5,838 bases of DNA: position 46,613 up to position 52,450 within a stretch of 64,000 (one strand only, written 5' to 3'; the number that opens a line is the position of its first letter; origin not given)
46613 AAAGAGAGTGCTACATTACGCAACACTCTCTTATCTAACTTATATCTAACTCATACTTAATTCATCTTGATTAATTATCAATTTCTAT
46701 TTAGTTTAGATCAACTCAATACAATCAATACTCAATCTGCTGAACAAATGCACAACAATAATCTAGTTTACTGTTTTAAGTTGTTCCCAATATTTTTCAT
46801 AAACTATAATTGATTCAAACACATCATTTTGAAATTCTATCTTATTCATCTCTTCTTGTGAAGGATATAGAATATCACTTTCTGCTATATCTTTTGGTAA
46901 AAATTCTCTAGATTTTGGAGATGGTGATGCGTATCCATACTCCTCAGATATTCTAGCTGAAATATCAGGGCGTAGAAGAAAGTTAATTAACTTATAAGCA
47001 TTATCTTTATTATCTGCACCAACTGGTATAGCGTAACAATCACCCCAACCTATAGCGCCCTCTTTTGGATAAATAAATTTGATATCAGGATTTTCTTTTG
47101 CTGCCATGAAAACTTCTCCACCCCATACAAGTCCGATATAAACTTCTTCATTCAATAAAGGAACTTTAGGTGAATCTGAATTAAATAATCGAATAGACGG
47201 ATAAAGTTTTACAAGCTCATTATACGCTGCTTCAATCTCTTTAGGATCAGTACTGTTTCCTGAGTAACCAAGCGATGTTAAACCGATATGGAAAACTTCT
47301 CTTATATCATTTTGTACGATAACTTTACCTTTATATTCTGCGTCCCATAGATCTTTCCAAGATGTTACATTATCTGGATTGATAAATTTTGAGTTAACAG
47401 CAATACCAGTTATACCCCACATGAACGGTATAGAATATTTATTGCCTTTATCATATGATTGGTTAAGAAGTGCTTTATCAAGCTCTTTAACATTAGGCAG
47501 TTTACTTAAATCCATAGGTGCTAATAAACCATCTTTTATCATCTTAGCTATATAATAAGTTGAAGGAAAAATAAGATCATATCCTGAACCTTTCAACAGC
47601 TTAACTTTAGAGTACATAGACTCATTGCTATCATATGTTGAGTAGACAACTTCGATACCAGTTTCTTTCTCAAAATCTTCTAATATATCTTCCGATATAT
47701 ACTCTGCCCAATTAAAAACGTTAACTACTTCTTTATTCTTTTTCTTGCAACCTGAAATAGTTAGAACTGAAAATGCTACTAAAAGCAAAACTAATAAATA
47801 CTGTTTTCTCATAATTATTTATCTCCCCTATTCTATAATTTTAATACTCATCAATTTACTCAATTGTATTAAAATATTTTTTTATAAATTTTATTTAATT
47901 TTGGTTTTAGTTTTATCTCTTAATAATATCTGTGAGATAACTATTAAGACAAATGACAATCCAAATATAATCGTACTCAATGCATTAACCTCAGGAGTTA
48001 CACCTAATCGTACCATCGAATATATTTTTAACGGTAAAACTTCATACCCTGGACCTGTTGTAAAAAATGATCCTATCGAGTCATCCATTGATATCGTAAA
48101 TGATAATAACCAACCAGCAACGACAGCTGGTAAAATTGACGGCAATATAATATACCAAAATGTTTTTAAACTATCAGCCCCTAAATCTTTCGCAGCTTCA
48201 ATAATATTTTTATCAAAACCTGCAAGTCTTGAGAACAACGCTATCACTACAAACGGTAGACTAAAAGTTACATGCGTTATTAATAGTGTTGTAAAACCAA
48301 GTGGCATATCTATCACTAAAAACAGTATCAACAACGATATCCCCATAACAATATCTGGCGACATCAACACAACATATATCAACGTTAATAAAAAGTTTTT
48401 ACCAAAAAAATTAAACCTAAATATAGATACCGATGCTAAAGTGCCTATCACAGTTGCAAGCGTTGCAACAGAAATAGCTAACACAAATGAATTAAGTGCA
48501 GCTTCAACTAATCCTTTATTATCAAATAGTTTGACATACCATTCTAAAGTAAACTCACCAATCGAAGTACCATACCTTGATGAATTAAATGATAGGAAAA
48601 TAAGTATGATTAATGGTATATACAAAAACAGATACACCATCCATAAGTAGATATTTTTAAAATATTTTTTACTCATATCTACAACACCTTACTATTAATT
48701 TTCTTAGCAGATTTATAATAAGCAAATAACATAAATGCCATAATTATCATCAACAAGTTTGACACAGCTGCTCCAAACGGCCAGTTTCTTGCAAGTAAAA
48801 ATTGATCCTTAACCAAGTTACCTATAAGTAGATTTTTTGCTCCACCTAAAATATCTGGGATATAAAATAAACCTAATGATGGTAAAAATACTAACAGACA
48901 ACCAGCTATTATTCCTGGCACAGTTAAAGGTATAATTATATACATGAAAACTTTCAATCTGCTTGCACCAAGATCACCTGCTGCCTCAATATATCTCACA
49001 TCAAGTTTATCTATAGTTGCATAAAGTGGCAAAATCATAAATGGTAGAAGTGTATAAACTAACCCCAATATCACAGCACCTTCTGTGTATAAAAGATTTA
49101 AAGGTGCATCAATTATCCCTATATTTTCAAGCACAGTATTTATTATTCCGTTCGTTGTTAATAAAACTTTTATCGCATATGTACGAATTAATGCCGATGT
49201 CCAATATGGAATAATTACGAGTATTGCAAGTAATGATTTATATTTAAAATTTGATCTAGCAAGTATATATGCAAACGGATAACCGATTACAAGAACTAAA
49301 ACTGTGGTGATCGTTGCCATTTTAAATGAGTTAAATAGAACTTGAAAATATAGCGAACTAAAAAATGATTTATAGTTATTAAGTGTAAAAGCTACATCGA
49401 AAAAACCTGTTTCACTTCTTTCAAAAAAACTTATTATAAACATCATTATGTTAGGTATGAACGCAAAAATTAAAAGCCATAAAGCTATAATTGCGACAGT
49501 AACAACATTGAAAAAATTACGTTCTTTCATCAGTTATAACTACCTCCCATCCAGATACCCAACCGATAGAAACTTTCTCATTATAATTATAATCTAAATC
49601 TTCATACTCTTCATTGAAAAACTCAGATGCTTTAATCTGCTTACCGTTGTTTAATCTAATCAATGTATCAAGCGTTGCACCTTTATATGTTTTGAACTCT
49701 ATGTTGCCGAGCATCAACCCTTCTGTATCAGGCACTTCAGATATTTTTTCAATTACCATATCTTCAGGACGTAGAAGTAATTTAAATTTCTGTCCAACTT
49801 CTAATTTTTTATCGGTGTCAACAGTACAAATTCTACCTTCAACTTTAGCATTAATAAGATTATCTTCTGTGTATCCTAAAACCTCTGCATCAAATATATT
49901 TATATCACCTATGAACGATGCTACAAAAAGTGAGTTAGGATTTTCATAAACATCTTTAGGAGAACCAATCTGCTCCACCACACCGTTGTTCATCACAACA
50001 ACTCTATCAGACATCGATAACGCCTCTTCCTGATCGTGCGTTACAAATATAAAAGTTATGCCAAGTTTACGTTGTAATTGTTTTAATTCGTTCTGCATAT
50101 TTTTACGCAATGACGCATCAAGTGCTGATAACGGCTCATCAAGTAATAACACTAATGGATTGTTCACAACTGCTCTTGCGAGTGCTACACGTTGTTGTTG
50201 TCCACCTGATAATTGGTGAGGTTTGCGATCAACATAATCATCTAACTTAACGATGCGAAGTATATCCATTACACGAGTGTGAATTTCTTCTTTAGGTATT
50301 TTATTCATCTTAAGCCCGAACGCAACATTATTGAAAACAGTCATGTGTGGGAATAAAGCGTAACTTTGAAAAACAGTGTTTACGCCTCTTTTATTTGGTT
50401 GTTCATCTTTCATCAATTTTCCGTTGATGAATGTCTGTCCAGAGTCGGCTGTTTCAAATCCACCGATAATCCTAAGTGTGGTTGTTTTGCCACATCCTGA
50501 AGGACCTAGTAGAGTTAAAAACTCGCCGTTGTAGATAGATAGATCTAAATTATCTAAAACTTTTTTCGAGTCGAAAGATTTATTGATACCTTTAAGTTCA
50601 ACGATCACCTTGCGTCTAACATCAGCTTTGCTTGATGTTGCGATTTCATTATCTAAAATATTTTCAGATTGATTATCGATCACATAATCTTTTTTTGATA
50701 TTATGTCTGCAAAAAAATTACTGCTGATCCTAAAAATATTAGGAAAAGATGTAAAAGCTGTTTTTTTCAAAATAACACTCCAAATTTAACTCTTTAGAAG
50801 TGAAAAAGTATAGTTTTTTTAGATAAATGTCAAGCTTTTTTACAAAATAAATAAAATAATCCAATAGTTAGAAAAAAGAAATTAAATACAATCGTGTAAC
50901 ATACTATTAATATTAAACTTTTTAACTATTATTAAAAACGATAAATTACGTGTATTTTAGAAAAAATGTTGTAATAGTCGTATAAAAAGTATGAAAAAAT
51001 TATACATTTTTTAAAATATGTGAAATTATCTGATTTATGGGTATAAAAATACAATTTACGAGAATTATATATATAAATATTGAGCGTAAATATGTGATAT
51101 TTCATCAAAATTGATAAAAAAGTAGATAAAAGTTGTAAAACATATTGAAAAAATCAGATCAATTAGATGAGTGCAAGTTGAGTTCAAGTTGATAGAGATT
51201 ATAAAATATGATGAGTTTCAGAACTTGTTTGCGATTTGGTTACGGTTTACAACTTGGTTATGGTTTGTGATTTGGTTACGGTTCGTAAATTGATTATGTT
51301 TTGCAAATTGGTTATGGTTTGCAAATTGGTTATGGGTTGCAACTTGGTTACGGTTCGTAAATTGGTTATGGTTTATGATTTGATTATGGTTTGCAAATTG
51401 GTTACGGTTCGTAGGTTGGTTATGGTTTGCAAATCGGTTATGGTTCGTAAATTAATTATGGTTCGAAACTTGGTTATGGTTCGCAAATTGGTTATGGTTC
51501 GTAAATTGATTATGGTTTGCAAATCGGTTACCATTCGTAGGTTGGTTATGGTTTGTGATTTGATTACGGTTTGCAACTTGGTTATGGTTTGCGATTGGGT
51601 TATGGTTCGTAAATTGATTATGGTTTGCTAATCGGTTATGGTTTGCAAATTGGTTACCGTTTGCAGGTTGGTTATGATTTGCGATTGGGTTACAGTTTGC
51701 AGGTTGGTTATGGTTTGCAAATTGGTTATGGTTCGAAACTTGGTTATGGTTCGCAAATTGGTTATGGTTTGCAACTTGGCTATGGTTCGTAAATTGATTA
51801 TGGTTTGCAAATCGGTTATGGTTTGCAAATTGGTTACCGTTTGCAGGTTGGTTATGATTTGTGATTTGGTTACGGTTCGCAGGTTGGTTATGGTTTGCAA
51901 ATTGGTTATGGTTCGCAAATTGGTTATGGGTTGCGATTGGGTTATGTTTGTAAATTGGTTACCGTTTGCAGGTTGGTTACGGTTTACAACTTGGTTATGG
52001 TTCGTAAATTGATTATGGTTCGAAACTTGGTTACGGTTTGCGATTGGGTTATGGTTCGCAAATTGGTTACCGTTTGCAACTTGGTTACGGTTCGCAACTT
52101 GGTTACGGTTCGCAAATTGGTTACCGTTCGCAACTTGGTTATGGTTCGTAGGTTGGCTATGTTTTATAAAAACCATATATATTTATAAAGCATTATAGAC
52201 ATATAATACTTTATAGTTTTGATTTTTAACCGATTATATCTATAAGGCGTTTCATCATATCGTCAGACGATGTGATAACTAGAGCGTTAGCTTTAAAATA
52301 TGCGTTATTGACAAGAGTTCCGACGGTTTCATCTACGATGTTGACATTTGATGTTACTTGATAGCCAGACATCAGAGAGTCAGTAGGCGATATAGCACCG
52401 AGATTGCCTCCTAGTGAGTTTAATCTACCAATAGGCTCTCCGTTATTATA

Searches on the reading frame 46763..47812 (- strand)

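Call 9: search_protein_families(library=pfam, proteins=[window:46763-47812:-], max_evalue=0.01)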
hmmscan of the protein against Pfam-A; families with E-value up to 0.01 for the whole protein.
window:46763-47812:- (349 aa): 5 families
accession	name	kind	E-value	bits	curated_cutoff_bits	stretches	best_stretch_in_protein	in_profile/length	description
PF13416.11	SBP_bac_8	-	6.2e-40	138.2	27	1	43-309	2-271/279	Bacterial extracellular solute-binding protein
PF13343.11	SBP_bac_6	-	2.9e-25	89.6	24.6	1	75-323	9-243/245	Bacterial extracellular solute-binding protein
PF01547.30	SBP_bac_1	-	4.8e-20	73.2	26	1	37-283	6-304/307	Bacterial extracellular solute-binding protein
PF13531.11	SBP_bac_11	-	6.9e-10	39.5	25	1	41-294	14-226/227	Bacterial extracellular solute-binding protein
PF02030.20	Lipoprotein_8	-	1.4e-09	37.7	20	1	2-112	4-104/493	Hypothetical lipoprotein (MG045 family)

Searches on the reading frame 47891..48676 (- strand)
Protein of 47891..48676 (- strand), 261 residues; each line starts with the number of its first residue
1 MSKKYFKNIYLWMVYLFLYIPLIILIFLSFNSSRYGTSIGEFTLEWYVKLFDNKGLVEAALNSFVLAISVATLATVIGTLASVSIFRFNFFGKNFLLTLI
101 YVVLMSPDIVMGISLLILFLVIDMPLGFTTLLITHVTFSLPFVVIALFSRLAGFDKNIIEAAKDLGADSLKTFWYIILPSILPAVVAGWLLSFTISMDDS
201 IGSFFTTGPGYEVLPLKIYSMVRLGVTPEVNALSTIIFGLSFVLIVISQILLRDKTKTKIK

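Call 9: search_protein_families(library=pfam, proteins=[window:47891-48676:-], max_evalue=0.01)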
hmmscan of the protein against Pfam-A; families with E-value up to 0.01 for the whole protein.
window:47891-48676:- (261 aa): 1 family
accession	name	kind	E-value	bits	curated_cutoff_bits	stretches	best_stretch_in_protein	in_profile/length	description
PF00528.27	BPD_transp_1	-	2.5e-15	57.1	26.4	1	75-248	2-171/184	Binding-protein-dependent transport system inner membrane component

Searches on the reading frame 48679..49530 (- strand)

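Call 9: search_protein_families(library=pfam, proteins=[window:48679-49530:-], max_evalue=0.01)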
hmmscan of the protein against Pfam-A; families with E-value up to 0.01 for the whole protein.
window:48679-49530:- (283 aa): 1 family
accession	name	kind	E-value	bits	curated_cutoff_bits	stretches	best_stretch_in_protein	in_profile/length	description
PF00528.27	BPD_transp_1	-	3.9e-11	43.5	26.4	1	83-267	1-163/184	Binding-protein-dependent transport system inner membrane component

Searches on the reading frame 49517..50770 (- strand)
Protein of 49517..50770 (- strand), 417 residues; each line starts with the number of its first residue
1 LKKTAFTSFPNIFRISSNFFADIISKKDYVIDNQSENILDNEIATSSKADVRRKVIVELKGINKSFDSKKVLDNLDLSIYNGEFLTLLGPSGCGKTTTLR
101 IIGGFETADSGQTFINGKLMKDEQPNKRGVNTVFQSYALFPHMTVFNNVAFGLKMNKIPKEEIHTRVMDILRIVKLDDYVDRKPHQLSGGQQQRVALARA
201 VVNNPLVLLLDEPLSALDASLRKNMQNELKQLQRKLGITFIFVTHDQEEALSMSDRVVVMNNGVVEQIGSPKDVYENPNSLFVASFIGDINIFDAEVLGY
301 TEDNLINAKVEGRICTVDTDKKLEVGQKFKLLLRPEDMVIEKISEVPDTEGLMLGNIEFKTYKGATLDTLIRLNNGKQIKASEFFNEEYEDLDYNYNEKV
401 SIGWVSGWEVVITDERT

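Call 9: search_protein_families(library=pfam, proteins=[window:49517-50770:-], max_evalue=0.01)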
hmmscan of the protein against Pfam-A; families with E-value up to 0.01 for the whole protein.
window:49517-50770:- (417 aa): 7 families
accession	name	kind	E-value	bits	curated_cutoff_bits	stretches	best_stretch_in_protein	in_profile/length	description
PF00005.33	ABC_tran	-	2.4e-34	119.3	25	1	72-214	1-136/137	ABC transporter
PF13304.12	AAA_21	-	5.9e-07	30.3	27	1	152-248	203-301/304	AAA domain, putative AbiEii toxin, Type IV TA system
PF03215.21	Rad17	-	3.7e-06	27.4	23.8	1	72-159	35-123/186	Rad17 P-loop domain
PF08402.16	TOBE_2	-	1.2e-05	25.8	21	1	331-411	1-75/76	TOBE domain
PF02463.25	SMC_N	-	3.1e-05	23.9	40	1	99-258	135-210/220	RecF/RecN/SMC N terminal domain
PF13401.12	AAA_22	-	0.0017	19.1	27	1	83-245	6-123/130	AAA domain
PF16565.11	MIT_C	-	0.0063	16.9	25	0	216-283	57-122/142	Phospholipase D-like domain at C-terminus of MIT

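Call 60: search_protein_families(library=ncbifam, proteins=[window:49517-50770:-], max_evalue=0.001)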
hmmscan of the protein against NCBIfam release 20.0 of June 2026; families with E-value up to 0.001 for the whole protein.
window:49517-50770:- (417 aa): 189 families (the best 25 are shown)
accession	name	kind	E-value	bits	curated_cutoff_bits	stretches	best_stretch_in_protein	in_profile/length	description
NF006987.0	PRK09452.1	equivalog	2.7e-175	582.5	482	1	45-416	6-376/378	spermidine/putrescine ABC transporter ATP-binding protein PotA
TIGR01187.1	potA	subfamily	2e-131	437.9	355.6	1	87-412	1-325/325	polyamine ABC transporter ATP-binding protein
NF043075.1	MMSYN1_0197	equivalog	1.2e-121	405.8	550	1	56-382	2-317/341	spermidine/putrescine ABC transporter ATP-binding protein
TIGR03265.1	PhnT2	equivalog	8.3e-112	373.9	457.7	1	56-401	4-341/353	putative 2-aminoethylphosphonate ABC transporter ATP-binding protein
NF008653.0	PRK11650.1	subfamily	3.3e-102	342.2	432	1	57-342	4-289/357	sn-glycerol-3-phosphate ABC transporter ATP-binding protein UgpC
NF008621.0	PRK11607.1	equivalog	3.5e-97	325.6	613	1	51-413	14-376/377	putrescine ABC transporter ATP-binding subunit PotG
NF008513.0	PRK11432.1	equivalog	1.2e-96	323.7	496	1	54-342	4-287/351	ferric ABC transporter ATP-binding protein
NF040933.2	ABC_arch_GlcV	equivalog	3e-94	315.8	450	1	56-382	2-332/357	glucose ABC transporter ATP-binding protein GlcV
TIGR03258.1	PhnT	equivalog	1.4e-90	304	499.15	1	59-373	11-323/359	2-aminoethylphosphonate ABC transport system ATP-binding subunit PhnT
NF008233.0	PRK11000.1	equivalog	1.8e-90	303.4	568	1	57-346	4-296/369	maltose/maltodextrin ABC transporter ATP-binding protein MalK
TIGR00968.1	3a0106s01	subfamily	2.5e-86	289.1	342.75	1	58-292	2-236/237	sulfate ABC transporter ATP-binding protein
NF040840.2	tungstate_WtpC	equivalog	7.7e-84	281.9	440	1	57-342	2-280/347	tungstate ABC transporter ATP-binding protein WtpC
NF008105.0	PRK10851.1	equivalog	2.1e-82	276.7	502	1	57-300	3-250/362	sulfate/thiosulfate ABC transporter ATP-binding protein CysA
TIGR01186.1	proV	subfamily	2.9e-75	253.7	326.6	1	68-296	5-239/363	betaine/proline/choline family ABC transporter ATP-binding protein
NF040729.1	ABC_ATP_SaoA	equivalog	1.7e-63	214.4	360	1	58-262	3-208/248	ABC transporter ATP-binding protein SaoA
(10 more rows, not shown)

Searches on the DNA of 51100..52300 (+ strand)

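Call 10: search_dna_similar(query=window:51100-52300:+, collection=plasmids, mode=distant)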
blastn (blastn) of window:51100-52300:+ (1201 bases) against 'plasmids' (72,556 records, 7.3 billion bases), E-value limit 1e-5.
No match.

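Call 88: search_dna_similar(query=window:51224-52176:+, collection=phages, mode=distant)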
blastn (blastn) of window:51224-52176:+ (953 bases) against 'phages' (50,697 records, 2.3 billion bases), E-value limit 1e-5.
No match.

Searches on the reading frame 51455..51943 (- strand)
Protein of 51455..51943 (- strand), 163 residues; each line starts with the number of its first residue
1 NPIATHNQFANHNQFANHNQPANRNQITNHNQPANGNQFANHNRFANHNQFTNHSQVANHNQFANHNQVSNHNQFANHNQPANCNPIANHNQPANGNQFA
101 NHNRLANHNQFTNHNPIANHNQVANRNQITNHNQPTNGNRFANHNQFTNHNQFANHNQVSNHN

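Call 43: search_protein_families(library=pfam, proteins=[window:51455-51943:-], max_evalue=0.01)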
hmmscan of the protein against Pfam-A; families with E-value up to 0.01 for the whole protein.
window:51455-51943:- (163 aa): 0 families

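Call 45: predict_structure(protein=window:51455-51943:-)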
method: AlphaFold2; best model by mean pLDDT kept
length: 163 residues; sequences in the alignment: 1
mean_pLDDT: 42.9   pTM: 0.14
mean pLDDT of the five models: 42.9, 41.8, 41.6, 40.9, 39.4
residues with pLDDT >= 90: 0; 70-90: 0; 50-70: 18; < 50: 145
segments of 3 or more residues with pLDDT < 50: 1-4, 16-20, 22-43, 45-65, 67-131, 133-139, 141-143, 157-159
pLDDT, mean of each block of 10 residues (from residue 1): 47 48 44 45 45 39 41 39 40 42 41 38 40 41 47 47 45
secondary structure: DSSP gave nothing for this model
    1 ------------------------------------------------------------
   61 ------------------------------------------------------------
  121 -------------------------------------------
elements in order:

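Call 92: search_protein_representatives(protein=window:51455-51943:-)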
Query: 163 residues. Proteins with E-value up to 0.001 (for the whole library): 57; up to 1e-10: 7; up to 1e-30: 0. The best 57 are listed.
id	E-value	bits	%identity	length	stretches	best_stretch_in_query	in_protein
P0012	2.0e-19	86.8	29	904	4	41-162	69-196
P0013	1.8e-15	74.0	40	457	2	5-163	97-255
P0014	5.4e-15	72.4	31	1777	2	6-162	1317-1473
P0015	7.9e-13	65.4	49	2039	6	12-163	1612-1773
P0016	2.7e-12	63.7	34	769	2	8-153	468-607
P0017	3.3e-12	63.4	22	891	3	2-163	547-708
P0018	5.6e-11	59.4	26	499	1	15-136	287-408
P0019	5.4e-10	56.2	27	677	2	10-154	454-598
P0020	2.5e-09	54.0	36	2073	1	16-159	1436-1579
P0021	8.5e-09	52.3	31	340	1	15-159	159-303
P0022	4.1e-08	50.1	30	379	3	34-117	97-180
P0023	4.2e-08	50.0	25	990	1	3-152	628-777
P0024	6.3e-08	49.5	33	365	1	3-124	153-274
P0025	8.2e-08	49.1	29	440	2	9-159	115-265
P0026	8.9e-08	49.0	28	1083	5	24-163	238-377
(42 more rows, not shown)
